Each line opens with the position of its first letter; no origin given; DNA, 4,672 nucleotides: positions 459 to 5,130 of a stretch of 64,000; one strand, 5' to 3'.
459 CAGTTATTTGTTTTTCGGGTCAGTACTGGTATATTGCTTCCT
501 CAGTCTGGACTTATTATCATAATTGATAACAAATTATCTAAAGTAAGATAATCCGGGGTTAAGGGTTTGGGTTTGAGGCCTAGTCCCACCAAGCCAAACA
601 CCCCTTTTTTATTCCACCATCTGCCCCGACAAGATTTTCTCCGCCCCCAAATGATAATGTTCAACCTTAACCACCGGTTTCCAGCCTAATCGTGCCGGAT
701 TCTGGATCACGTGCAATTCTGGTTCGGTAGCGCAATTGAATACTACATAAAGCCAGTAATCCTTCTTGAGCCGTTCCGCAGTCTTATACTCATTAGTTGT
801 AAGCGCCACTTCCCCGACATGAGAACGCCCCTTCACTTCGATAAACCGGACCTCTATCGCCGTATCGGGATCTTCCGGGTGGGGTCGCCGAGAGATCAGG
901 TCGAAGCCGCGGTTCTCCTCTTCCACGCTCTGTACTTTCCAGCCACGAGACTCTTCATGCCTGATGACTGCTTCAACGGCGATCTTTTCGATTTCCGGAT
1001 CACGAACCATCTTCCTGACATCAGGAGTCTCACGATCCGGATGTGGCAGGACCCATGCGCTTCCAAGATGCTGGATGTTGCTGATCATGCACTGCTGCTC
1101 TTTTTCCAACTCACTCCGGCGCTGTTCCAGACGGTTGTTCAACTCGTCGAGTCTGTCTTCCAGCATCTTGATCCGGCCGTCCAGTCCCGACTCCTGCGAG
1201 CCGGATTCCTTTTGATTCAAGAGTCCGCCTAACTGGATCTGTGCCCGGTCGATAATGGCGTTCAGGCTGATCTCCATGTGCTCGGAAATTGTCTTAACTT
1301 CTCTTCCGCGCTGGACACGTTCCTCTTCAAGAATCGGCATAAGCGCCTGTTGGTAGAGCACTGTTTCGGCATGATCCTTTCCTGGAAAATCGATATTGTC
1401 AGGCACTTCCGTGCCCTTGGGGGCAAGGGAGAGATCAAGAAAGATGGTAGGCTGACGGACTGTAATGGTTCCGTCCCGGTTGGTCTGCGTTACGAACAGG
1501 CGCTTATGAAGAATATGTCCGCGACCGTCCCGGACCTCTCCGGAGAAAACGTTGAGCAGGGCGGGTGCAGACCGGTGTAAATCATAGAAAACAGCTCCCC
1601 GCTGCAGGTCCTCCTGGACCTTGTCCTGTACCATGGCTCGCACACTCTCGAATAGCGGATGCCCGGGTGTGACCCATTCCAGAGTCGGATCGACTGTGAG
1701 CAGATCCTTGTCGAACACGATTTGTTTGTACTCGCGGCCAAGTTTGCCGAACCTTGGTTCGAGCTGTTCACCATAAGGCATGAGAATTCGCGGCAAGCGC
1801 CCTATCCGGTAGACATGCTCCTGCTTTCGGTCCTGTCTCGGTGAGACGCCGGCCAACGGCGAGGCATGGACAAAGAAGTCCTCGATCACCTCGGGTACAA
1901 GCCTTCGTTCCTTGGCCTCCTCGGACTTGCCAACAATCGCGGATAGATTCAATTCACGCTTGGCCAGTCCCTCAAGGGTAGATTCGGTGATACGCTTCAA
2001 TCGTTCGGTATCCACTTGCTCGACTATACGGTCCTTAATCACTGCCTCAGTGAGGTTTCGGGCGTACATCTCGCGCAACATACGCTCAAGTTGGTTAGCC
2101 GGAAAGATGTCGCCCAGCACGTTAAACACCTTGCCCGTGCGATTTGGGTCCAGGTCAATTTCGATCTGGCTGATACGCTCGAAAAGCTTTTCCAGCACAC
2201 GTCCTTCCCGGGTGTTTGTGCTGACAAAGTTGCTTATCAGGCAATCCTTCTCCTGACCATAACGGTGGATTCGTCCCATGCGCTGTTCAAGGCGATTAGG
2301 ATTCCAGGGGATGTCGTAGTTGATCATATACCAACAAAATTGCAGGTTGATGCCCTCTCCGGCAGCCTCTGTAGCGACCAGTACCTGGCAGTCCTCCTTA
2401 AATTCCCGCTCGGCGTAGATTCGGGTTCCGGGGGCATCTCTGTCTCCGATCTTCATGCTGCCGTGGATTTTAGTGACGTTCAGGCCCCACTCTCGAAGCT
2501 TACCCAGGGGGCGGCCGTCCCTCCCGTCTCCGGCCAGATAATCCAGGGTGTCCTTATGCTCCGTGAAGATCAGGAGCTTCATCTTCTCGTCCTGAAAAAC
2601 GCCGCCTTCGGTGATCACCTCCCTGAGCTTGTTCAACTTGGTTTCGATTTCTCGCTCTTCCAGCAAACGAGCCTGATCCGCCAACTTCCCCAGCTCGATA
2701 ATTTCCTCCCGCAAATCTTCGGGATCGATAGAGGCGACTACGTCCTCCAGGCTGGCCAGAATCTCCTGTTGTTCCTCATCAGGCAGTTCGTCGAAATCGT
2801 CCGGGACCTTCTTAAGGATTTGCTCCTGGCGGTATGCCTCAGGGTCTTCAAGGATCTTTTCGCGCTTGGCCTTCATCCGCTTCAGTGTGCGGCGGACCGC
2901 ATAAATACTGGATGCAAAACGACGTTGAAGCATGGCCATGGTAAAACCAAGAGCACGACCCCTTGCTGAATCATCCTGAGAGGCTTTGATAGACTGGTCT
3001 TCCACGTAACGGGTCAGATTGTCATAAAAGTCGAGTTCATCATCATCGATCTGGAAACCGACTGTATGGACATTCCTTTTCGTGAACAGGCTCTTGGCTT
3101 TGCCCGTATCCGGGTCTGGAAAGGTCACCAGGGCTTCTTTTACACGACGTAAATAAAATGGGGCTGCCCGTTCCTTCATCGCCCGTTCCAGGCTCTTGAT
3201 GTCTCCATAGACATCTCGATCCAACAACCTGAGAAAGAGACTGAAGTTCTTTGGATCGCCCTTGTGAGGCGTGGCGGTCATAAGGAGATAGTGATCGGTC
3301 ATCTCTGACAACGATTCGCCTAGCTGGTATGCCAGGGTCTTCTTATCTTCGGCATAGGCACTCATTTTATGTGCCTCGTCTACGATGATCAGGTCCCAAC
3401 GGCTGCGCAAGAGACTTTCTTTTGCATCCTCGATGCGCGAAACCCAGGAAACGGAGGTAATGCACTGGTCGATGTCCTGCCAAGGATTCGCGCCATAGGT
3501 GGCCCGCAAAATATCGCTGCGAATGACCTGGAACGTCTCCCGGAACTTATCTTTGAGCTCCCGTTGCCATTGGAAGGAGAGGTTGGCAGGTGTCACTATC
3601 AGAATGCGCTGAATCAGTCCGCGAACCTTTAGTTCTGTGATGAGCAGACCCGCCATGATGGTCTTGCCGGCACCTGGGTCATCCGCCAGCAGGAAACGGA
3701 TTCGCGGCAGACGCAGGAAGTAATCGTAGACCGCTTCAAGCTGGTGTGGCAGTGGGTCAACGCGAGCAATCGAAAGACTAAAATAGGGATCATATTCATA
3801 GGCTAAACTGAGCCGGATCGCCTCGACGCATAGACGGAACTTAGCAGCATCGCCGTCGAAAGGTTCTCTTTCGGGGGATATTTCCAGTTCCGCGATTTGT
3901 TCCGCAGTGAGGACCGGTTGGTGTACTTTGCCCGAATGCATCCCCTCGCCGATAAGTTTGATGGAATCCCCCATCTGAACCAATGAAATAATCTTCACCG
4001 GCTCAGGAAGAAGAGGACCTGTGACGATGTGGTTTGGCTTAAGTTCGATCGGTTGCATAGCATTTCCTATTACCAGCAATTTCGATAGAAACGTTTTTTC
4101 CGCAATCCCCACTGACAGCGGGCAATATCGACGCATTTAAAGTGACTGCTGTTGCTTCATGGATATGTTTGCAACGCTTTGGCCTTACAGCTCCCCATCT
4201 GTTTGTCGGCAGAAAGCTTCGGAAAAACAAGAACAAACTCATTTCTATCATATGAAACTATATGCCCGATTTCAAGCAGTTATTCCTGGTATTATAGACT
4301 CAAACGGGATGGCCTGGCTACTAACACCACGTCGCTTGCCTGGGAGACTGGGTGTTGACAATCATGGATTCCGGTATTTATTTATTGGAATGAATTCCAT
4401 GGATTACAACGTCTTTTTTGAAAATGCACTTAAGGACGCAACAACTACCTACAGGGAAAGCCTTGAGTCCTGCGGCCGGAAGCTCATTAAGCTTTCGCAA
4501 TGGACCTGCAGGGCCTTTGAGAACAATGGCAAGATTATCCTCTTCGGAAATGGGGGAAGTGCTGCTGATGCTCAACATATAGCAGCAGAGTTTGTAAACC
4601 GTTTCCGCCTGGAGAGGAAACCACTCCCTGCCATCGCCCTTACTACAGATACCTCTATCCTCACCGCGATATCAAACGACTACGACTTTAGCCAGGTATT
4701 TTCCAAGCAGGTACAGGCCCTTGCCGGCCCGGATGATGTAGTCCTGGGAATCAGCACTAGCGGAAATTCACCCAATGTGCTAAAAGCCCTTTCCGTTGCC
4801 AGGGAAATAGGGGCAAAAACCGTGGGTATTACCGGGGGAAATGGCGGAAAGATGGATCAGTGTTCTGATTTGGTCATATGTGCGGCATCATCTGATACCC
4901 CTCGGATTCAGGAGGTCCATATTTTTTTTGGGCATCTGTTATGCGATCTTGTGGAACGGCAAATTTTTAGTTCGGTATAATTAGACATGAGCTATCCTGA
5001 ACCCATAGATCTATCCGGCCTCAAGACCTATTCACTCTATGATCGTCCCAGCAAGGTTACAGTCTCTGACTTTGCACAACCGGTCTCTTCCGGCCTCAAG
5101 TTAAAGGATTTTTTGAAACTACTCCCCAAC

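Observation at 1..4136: SNF2 helicase fused to a PD-(D/E)xK nuclease, followed by an AAA ATPase: candidate defence module cut by the window edge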

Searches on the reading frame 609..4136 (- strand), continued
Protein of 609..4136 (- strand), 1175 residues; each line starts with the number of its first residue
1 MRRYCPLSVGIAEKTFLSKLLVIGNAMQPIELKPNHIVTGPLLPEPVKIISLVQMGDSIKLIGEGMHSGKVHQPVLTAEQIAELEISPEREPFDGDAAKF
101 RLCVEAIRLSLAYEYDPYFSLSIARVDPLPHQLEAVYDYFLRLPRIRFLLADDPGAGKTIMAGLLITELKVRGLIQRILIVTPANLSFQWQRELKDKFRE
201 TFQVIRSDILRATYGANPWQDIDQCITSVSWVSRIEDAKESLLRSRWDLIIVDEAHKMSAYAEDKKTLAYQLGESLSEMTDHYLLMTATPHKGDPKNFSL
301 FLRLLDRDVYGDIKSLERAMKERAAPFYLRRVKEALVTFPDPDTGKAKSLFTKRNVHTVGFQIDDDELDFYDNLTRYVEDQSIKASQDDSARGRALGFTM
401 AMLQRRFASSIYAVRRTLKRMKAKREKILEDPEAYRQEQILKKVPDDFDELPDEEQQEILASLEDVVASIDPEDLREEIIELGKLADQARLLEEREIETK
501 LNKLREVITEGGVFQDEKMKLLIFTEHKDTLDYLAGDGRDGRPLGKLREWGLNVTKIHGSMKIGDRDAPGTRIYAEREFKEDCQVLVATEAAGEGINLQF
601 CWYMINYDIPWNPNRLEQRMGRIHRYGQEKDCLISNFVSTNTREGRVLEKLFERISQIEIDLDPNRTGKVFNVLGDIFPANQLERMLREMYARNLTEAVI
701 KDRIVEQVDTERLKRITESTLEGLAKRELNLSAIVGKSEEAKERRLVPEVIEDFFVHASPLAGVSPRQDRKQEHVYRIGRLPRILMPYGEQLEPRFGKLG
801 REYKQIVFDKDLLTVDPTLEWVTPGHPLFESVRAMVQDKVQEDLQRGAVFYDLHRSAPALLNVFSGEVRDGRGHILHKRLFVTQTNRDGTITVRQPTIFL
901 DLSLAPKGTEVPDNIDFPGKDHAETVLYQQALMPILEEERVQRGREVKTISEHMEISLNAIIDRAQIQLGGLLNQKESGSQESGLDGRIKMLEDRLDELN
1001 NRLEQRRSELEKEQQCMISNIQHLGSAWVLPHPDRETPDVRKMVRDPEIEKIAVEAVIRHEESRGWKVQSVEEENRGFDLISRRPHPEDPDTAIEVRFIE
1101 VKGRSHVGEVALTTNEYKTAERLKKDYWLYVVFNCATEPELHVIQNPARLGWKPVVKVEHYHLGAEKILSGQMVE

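Call 66: find_encoding_contigs(protein=window:609-4058:-, flank=10000, max_places=4)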
Protein window:609-4058:- (1149 aa): no gene with exactly this product is on record in the collection.

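Call 69: search_solved_structures(query=A3, max_evalue=10)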
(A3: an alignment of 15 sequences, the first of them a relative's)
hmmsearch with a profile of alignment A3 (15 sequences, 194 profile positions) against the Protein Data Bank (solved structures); distinct sequences matched with E-value up to 10: 0.

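Call 70: search_protein_families(library=phrogs, proteins=[L033:16428-17015:+, L001:6936-7523:+, L001:5621-6943:+, window:609-4058:-], max_evalue=0.001)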
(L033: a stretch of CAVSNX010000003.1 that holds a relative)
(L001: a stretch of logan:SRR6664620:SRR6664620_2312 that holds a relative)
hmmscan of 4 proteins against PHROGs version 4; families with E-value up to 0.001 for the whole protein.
L033:16428-17015:+ (195 aa): 0 families

L001:6936-7523:+ (195 aa): 0 families

L001:5621-6943:+ (440 aa): 10 families
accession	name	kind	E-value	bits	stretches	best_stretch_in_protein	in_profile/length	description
phrog_4747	-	unknown function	2.7e-31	110.3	2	313-405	300-403/610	-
phrog_8323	-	unknown function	3e-10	40.2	1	2-43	51-93/623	-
phrog_3940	-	unknown function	3.4e-09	37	0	1-62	4-56/537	-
phrog_5836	-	unknown function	6.1e-09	35.4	0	344-404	313-374/1071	-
phrog_7507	-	unknown function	1.7e-06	28.6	1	2-47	4-50/483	-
phrog_9802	-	unknown function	1.8e-06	28.3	0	2-48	5-52/438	-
phrog_19212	-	unknown function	4.8e-06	26.4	0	312-403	334-430/550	-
phrog_14430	-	unknown function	5.5e-06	26.8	0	322-386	323-386/444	-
phrog_77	-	DNA, RNA and nucleotide metabolism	9.2e-05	22.1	1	2-41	298-340/967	SbcC-like subunit of palindrome specific endonuclease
phrog_21420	-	unknown function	0.0001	21.9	0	1-45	1-46/654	-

window:609-4058:- (1149 aa): 9 families
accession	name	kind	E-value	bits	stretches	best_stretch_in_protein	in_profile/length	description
phrog_23807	-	unknown function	2e-80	271.9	1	62-633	89-666/1053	-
phrog_62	-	DNA, RNA and nucleotide metabolism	3.3e-53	181.7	1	96-648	691-1145/1881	DNA helicase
phrog_26785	-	unknown function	2.4e-29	103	1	358-612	564-842/1087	-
phrog_16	-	DNA, RNA and nucleotide metabolism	1.8e-27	96.9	2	99-287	270-435/986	DNA helicase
phrog_29996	-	unknown function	1.9e-14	53.6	2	528-624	1059-1152/1189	-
phrog_1685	-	unknown function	1.4e-07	30.1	1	554-632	1465-1545/2278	-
phrog_21391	-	DNA, RNA and nucleotide metabolism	3.1e-06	25.6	1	555-599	1408-1453/2021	DNA helicase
phrog_11354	-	unknown function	0.00034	21.3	1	556-626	23-95/116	-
phrog_11801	-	other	0.00078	17.6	0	554-603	1408-1459/2269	DNA methyltransferase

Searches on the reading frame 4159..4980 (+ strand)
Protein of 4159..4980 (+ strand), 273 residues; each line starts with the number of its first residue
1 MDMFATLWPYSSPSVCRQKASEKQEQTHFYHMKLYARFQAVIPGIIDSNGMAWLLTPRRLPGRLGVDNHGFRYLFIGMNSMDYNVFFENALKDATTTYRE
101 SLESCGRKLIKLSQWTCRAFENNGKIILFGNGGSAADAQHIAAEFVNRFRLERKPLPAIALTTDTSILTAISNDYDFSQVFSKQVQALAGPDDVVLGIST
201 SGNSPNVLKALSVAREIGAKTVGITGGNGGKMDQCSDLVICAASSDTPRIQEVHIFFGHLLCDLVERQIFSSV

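Call 47: search_protein_families(library=pfam, proteins=[window:4159-4980:+], max_evalue=0.01)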
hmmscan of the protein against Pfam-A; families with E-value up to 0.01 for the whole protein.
window:4159-4980:+ (273 aa): 2 families
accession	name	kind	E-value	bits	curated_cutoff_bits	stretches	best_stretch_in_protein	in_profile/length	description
PF13580.11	SIS_2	-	3.1e-27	95.7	27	1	99-226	11-138/138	SIS domain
PF01380.27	SIS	-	2.3e-10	40.8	25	1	181-246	43-108/131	SIS domain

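Call 67: find_encoding_contigs(protein=window:4252-4980:+, flank=10000, max_places=4)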
Protein window:4252-4980:+ (242 aa): 2 contigs read that carry it; 1 place shown.
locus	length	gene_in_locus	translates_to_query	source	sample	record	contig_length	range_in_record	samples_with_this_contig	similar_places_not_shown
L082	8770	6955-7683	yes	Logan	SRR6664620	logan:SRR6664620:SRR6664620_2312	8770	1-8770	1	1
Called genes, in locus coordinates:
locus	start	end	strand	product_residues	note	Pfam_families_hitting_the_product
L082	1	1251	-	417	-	?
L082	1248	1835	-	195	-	PF14103:DUF4276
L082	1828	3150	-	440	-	PF02463:SMC_N (weak), PF11398:DUF2813 (weak), PF13175:AAA_15, PF13304:AAA_21, PF13175:AAA_15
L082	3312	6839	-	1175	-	PF00176:SNF2-rel_dom, PF00270:DEAD (weak), PF04851:ResIII, PF00271:Helicase_C, PF13020:NOV_C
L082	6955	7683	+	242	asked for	PF13580:SIS_2, PF01380:SIS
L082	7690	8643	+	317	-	-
